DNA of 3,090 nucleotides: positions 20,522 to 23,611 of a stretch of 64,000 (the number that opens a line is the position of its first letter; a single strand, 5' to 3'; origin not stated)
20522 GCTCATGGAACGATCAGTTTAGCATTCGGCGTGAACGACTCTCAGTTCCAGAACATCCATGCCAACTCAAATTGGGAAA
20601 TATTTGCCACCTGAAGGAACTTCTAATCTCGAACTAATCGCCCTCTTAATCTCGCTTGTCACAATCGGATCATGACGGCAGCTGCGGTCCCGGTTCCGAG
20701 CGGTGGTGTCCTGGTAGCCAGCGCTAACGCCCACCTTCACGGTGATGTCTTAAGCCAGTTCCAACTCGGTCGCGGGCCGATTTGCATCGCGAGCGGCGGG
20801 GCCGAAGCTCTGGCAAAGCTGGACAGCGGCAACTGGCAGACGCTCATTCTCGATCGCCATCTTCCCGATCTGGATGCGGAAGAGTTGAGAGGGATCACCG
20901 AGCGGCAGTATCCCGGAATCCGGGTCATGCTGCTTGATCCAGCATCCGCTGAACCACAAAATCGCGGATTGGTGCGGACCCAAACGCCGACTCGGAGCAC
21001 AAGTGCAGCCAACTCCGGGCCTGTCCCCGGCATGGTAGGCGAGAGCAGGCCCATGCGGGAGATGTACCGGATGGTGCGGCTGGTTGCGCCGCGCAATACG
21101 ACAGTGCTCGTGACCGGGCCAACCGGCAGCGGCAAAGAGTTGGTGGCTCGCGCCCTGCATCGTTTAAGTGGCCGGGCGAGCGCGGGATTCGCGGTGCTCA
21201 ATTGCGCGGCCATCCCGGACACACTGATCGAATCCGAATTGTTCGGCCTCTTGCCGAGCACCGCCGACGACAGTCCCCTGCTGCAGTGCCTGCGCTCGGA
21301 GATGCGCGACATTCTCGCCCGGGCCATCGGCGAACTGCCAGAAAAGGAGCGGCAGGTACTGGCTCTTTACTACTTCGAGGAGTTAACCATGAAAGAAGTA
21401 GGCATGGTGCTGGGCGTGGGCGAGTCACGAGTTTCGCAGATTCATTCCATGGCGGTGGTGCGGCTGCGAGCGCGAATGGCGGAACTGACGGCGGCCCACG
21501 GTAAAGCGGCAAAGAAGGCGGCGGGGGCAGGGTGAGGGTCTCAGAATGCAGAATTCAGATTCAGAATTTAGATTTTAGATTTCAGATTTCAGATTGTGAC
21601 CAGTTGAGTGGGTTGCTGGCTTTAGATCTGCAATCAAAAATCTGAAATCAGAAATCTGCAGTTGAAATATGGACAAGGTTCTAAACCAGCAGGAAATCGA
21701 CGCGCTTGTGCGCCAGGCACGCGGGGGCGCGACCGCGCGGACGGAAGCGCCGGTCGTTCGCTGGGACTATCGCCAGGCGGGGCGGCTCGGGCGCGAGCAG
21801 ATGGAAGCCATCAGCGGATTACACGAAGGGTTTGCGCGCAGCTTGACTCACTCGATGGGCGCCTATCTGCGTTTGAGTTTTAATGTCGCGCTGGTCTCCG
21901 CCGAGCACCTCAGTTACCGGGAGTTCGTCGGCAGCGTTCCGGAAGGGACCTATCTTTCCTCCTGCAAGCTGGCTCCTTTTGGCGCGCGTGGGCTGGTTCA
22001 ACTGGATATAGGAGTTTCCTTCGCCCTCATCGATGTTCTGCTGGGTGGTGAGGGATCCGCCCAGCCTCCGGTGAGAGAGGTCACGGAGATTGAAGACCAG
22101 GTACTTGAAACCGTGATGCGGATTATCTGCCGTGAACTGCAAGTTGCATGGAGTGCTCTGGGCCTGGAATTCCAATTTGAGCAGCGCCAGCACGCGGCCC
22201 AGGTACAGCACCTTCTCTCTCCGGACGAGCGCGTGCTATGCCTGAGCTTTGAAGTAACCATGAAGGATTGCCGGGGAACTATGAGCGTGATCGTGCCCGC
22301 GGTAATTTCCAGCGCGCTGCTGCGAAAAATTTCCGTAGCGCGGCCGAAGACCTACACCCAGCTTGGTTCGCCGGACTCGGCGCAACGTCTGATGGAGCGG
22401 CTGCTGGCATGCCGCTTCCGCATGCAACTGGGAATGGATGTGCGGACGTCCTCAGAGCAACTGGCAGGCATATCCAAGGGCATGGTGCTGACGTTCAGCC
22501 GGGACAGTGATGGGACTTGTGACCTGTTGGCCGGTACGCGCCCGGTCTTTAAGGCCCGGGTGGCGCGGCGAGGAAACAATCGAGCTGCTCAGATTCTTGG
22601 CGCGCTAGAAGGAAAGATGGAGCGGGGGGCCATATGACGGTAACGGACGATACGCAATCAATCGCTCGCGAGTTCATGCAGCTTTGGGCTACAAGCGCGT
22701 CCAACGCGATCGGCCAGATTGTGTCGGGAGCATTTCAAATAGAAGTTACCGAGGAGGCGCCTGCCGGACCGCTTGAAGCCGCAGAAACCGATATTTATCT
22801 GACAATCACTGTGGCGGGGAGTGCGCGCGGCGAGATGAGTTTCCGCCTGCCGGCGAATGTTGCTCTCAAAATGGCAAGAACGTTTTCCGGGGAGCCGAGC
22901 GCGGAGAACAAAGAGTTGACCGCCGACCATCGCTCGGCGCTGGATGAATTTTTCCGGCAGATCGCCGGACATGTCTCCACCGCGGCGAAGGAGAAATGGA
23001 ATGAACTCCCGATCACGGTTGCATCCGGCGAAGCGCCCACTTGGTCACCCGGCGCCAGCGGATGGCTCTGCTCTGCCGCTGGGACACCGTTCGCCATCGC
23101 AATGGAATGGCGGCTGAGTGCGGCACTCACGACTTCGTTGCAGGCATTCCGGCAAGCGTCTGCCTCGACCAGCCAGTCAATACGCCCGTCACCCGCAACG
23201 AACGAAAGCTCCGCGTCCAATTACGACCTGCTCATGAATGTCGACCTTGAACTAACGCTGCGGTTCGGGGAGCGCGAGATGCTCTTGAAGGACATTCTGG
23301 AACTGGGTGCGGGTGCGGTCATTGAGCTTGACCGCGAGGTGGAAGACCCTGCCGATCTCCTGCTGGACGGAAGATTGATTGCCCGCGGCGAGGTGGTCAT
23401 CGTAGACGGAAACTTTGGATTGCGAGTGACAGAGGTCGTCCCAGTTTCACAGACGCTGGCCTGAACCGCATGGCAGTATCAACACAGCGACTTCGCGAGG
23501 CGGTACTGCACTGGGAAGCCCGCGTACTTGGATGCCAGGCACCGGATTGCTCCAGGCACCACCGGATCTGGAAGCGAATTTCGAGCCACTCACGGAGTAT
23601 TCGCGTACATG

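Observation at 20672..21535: In-frame chimera of a truncated sigma54 activator and the C-terminus of FliA: probable scar of a flagellar-cluster deletion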

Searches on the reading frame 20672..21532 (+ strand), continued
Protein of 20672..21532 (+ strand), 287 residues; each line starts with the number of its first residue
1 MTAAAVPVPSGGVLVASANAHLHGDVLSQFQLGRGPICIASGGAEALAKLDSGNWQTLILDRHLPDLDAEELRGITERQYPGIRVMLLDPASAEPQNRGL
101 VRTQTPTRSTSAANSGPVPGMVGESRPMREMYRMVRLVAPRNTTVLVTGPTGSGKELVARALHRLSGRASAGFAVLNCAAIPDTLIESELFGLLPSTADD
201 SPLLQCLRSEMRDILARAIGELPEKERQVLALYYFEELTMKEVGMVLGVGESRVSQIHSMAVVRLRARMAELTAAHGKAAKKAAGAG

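Call 68: search_protein_families(library=pfam, proteins=[L087:15023-16132:-, L087:16132-17208:-, L087:17208-18305:-, L087:18305-18976:-, L087:19379-20533:-, L087:13981-14931:+, L087:9164-9820:+], max_evalue=0.001)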
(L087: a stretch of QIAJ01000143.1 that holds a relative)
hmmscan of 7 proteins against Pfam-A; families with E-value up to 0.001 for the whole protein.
L087:15023-16132:- (370 aa): 3 families
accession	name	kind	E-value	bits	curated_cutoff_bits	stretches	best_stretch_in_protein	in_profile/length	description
PF12698.13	ABC2_membrane_3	-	6.8e-37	127.8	31.6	1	23-362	5-345/347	ABC-2 family transporter protein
PF01061.29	ABC2_membrane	-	2.4e-17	63.6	26.9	1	174-334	51-209/211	ABC-2 type transporter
PF12679.13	ABC2_membrane_2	-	3.6e-05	23.6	27.2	1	5-279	1-174/283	ABC-2 family transporter protein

L087:16132-17208:- (359 aa): 4 families
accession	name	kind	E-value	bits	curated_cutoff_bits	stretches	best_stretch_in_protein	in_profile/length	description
PF00005.33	ABC_tran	-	1.3e-34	120.2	25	1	48-191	2-137/137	ABC transporter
PF13304.12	AAA_21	-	2.7e-09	37.9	27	1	179-221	257-298/304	AAA domain, putative AbiEii toxin, Type IV TA system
PF13732.12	DrrA1-3_C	-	4.7e-07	30.9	27.4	1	246-335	2-81/81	ATP-binding protein DrrA1-3-like, C-terminal domain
PF13555.12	AAA_29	-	0.00024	21.2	27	1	46-81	14-47/61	P-loop containing region of AAA domain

L087:17208-18305:- (366 aa): 5 families
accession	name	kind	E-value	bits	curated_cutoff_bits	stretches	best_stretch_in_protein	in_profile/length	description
PF16576.10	HlyD_D23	-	1.9e-20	73.5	30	2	134-342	8-214/214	Barrel-sandwich domain of CusB or HlyD membrane-fusion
PF13437.12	HlyD_3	-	8e-14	52.7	22.2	1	229-332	1-96/106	HlyD family secretion protein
PF13533.13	Biotin_lipoyl_2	-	3.8e-09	36.6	29.8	1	43-74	1-32/32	Biotin-lipoyl like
PF00364.28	Biotin_lipoyl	-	6.9e-05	23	22.1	0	42-73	42-73/73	Biotin-requiring enzyme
PF14992.11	TMCO5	-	0.00029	20.7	32.2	1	76-150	72-147/280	TMCO5 family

L087:18305-18976:- (224 aa): 4 families
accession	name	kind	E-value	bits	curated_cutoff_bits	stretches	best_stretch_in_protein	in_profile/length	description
PF17938.6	TetR_C_29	-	1.5e-18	67.5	26.2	1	90-209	1-119/119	Tetracyclin repressor-like, C-terminal domain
PF00440.29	TetR_N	-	9.3e-15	54.6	24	1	22-68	1-47/47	Bacterial regulatory proteins, tetR family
PF14514.11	TetR_C_9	-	3e-10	40.8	25.3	1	91-215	5-126/130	Tetracyclin repressor-like, C-terminal domain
PF17935.6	TetR_C_27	-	0.00082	19.9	26.1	0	131-175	38-82/106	Tetracyclin repressor-like, C-terminal domain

L087:19379-20533:- (385 aa): 1 family
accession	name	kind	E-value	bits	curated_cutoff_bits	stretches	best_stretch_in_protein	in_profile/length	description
PF00291.31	PALP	-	3.6e-63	214.1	35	1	31-334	3-295/295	Pyridoxal-phosphate dependent enzyme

L087:13981-14931:+ (317 aa): 0 families

L087:9164-9820:+ (219 aa): 0 families

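Call 70: search_solved_structures(query=window:20672-21532:+, max_evalue=0.0001)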
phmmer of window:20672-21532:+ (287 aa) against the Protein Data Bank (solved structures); distinct sequences matched with E-value up to 0.0001: 43.
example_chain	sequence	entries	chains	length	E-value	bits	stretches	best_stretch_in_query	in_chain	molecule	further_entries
6pfj_A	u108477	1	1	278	2.3e-19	73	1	190-272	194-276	RNA polymerase sigma factor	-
6pfv_A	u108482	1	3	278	2.8e-19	72.7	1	190-272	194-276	RNA polymerase sigma factor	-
5ep0_A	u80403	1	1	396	3.6e-19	72.4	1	103-195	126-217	Putative repressor protein luxO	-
9wsm_F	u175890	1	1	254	8.5e-19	71.1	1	196-275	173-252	RNA polymerase sigma factor FliA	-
9wsf_A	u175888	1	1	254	9.2e-19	71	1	196-274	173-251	RNA polymerase sigma factor FliA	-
6pmi_F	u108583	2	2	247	3.6e-18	69.1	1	200-276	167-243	RNA polymerase sigma factor FliA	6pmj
7v2b_A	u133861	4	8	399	2.7e-17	66.2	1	119-241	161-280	VpsR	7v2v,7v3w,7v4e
5ep1_A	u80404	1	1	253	1.4e-16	63.9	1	120-195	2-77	Putative repressor protein luxO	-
5ep2_A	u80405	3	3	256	1.4e-16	63.9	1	120-195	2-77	Putative repressor protein luxO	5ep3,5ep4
9qq6_C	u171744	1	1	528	1.7e-16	63.6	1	121-193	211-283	Nif-specific regulatory protein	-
1ojl_A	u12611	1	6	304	5.6e-16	61.9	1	121-192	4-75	TRANSCRIPTIONAL REGULATORY PROTEIN ZRAR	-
3dzd_A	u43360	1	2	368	1.5e-14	57.2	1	121-195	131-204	Transcriptional regulator (NtrC family)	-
5exp_A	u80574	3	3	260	2.6e-14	56.4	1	120-244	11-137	Transcriptional regulator FleQ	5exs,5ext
7ejw_C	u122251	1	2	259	2.7e-14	56.4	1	120-244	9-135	Transcriptional regulator FleQ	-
5m7n_A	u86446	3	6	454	2.7e-14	56.4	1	115-193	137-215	Nitrogen assimilation regulatory protein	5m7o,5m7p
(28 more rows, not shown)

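Call 71: search_protein_families(library=pfam, proteins=[L001:8068-8331:-, L001:7285-8019:+, L168:11291-11620:+, L167:855-1217:-, L003:287-739:+], max_evalue=1)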
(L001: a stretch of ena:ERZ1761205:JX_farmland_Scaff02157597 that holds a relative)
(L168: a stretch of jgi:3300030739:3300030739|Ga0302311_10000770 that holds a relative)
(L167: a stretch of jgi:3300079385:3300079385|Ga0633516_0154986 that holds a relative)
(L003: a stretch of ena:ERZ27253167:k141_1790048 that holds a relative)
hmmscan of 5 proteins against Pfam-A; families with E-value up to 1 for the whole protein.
L001:8068-8331:- (88 aa): 0 families

L001:7285-8019:+ (245 aa): 2 families
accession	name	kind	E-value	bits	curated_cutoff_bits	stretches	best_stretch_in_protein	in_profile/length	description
PF05157.20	MshEN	-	0.012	16.1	23.1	1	114-185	18-87/90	MshEN domain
PF10649.15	DUF2478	-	0.079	13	22.3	0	146-191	51-96/159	Protein of unknown function (DUF2478)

L168:11291-11620:+ (110 aa): 1 family
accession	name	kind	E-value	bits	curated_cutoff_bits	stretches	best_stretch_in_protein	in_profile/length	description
PF04316.19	FlgM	-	1.8e-11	44.5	25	1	57-100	12-55/55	Anti-sigma-28 factor, FlgM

L167:855-1217:- (121 aa): 2 families
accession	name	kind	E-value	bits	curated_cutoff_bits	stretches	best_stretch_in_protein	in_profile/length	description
PF06155.17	GBBH-like_N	-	1.5e-25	90.2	22.8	2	18-105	10-85/85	Gamma-butyrobetaine hydroxylase-like, N-terminal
PF13963.11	Transpos_assoc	-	0.38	11.4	27.7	0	107-119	36-48/74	Transposase-associated domain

L003:287-739:+ (151 aa): 1 family
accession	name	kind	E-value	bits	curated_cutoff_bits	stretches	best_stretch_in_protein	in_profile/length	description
PF08977.15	BOFC_N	-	0.13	12.7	25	1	31-51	12-32/51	Bypass of Forespore C, N terminal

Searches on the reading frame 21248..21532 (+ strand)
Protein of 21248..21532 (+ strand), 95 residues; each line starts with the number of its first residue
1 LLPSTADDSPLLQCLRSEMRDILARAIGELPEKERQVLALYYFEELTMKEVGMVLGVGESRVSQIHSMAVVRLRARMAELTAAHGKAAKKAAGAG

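Call 39: find_homologous_proteins(query=window:21248-21532:+, max_evalue=1e-10)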
Query seq(95 aa) (95 aa): 462 proteins with E <= 1e-10 among 480 candidates; the best 120 are listed.
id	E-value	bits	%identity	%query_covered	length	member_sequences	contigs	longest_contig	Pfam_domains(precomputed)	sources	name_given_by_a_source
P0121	2.3e-47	176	95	88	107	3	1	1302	PF04545.23,PF08281.19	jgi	-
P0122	2.5e-37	144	80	98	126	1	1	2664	PF04545.23,PF08281.19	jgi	jgi:RNA polymerase sigma factor for flagellar operon FliA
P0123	1.9e-36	142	80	84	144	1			PF04545.23,PF08281.19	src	-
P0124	2.0e-36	142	79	96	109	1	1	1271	PF04545.23,PF08281.19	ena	-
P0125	9.7e-35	136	71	98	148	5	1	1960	PF04545.23,PF08281.19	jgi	-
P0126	2.4e-34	135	68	99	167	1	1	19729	PF04545.23,PF08281.19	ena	-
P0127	3.6e-34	134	72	97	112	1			PF04545.23,PF08281.19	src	-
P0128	5.5e-34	134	79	84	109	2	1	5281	PF04545.23,PF08281.19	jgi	jgi:RNA polymerase sigma factor for flagellar operon FliA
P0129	1.1e-33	133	69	99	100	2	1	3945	PF04545.23,PF08281.19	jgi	jgi:RNA polymerase sigma factor for flagellar operon FliA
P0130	2.2e-33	132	70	99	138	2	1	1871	PF04545.23,PF08281.19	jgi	-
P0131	5.0e-33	131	67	99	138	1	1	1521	PF04545.23,PF08281.19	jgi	jgi:RNA polymerase sigma factor for flagellar operon FliA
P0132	5.3e-33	131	68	99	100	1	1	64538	PF04545.23,PF08281.19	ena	-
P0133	1.1e-32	130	68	98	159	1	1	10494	PF04545.23,PF08281.19,PF04539.23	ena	-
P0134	1.2e-32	130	70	85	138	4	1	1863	PF04545.23,PF08281.19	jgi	-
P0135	3.1e-32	128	69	96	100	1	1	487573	PF04545.23,PF08281.19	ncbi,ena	-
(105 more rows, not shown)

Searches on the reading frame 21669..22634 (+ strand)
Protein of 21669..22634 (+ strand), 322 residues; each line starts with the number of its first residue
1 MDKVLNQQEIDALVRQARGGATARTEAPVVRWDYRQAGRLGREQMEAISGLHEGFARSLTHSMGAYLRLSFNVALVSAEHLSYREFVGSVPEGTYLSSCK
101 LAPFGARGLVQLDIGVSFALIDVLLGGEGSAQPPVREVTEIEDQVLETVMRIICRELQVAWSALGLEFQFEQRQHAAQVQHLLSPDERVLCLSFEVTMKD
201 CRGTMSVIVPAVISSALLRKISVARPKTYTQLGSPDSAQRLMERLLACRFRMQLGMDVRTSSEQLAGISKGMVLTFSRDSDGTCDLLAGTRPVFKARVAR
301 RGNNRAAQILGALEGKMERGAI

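Call 3: search_protein_families(library=pfam, proteins=[window:21669-22634:+], max_evalue=0.1)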
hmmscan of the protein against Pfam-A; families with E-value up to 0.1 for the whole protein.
window:21669-22634:+ (322 aa): 2 families
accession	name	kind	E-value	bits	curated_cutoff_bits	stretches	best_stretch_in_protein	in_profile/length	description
PF02154.20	FliM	-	2.1e-35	122.8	27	1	33-216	2-187/192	Flagellar motor switch protein FliM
PF01052.25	FliMN_C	-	4e-06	27.1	23.8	1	260-311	19-70/73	Type III flagellar switch regulator (C-ring) FliN C-term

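Call 4: search_protein_families(library=ncbifam, proteins=[window:21669-22634:+], max_evalue=0.1)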
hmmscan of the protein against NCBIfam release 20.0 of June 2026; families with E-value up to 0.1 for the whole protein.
window:21669-22634:+ (322 aa): 2 families
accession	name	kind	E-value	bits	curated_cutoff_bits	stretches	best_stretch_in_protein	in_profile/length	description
TIGR01397.1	fliM_switch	equivalog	5.8e-48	163.7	219.6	1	3-311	1-317/320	flagellar motor switch protein FliM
NF005194.1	PRK06666.1-5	equivalog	2.6e-06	26.9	206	1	4-210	4-222/327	flagellar motor switch protein FliM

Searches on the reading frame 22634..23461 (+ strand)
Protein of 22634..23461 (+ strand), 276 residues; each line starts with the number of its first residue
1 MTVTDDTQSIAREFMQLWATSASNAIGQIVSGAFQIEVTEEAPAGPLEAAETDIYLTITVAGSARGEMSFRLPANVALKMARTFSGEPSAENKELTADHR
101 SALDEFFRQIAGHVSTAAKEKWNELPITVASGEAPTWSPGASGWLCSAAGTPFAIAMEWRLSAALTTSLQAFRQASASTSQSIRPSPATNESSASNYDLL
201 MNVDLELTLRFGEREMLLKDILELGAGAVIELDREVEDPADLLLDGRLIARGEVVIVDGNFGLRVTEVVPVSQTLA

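Call 3: search_protein_families(library=pfam, proteins=[window:22634-23461:+], max_evalue=0.1)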
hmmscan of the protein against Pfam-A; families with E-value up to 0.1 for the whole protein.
window:22634-23461:+ (276 aa): 2 families
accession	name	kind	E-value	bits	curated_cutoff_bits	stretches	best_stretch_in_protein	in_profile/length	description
PF01052.25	FliMN_C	-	3.9e-22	78.4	23.8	1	199-269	2-72/73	Type III flagellar switch regulator (C-ring) FliN C-term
PF13690.11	CheX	-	2.7e-05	24.6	27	1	56-120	3-63/94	Chemotaxis phosphatase CheX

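Call 4: search_protein_families(library=ncbifam, proteins=[window:22634-23461:+], max_evalue=0.1)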
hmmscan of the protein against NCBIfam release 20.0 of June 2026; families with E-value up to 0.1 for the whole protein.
window:22634-23461:+ (276 aa): 12 families
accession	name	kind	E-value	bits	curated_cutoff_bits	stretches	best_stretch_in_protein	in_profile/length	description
NF006272.1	PRK08432.1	equivalog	3.7e-30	105.4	219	1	154-268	149-263/274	flagellar motor switch protein FliY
TIGR02480.1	fliN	equivalog_domain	2.2e-25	88.4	84.05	1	196-269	1-74/77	flagellar motor switch protein FliN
NF005995.1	PRK08119.1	equivalog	4.5e-25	88.9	218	1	173-271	276-372/376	flagellar motor switch phosphatase FliY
NF005275.1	PRK06782.1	equivalog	6e-19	68.2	681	1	187-269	434-516/516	flagellar motor switch protein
TIGR02551.1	SpaO_YscQ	equivalog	7.7e-14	52.3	100.8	1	169-267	196-299/300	type III secretion system cytoplasmic ring protein SctQ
NF006273.1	PRK08433.1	equivalog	1.4e-11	44.5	114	1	190-271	8-89/100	flagellar motor switch protein FliN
NF005276.0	PRK06788.1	equivalog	2.7e-09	37.1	98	1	189-268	20-99/119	flagellar motor switch protein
TIGR01397.1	fliM_switch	equivalog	1.8e-07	30.7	219.6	1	198-269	248-319/320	flagellar motor switch protein FliM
NF006018.0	PRK08158.1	equivalog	7.3e-05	21.9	223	1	203-267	232-294/303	YscQ/HrcQ family type III secretion apparatus protein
NF005956.0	PRK08035.1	equivalog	0.0049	16.1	230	1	165-266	216-314/323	YscQ/HrcQ family type III secretion apparatus protein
NF004605.0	PRK05933.1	equivalog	0.0069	15.4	536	1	215-268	318-372/372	type III secretion system protein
NF041094.1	CheX_Thtogales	equivalog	0.028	14.2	280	0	51-120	39-106/152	CheY-P phosphatase CheX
